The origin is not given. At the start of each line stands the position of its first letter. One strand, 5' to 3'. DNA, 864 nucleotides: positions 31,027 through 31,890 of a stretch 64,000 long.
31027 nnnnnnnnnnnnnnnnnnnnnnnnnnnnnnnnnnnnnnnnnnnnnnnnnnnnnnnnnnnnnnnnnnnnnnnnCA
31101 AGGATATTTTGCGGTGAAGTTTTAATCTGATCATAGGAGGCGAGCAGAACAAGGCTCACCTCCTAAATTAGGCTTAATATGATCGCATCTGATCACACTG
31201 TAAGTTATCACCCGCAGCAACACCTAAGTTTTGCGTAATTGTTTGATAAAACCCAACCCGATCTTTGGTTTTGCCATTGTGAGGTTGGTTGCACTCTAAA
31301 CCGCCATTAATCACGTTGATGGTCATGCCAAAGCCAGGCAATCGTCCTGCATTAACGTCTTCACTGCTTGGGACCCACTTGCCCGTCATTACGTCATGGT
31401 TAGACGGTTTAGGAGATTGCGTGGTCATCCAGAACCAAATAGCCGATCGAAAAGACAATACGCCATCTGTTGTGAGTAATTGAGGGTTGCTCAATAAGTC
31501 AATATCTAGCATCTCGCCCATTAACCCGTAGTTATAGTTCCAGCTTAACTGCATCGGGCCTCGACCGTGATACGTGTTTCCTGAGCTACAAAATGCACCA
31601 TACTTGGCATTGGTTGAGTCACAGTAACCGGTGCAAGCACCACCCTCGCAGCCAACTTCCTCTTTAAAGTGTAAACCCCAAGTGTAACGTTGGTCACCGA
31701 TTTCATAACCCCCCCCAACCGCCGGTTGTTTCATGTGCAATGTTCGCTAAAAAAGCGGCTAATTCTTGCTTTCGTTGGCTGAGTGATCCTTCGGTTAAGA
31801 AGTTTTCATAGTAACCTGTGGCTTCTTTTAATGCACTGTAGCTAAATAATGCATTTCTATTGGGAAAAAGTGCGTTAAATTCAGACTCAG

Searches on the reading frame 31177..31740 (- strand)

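Call 59: search_protein_families(library=pfam, proteins=[window:31177-31740:-], max_evalue=0.0001)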
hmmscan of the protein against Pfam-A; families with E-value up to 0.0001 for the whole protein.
window:31177-31740:- (188 aa): 1 family
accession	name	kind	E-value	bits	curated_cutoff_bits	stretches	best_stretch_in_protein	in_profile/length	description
PF00182.24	Glyco_hydro_19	-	8.5e-59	199.6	25.5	1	9-182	66-232/232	Chitinase class I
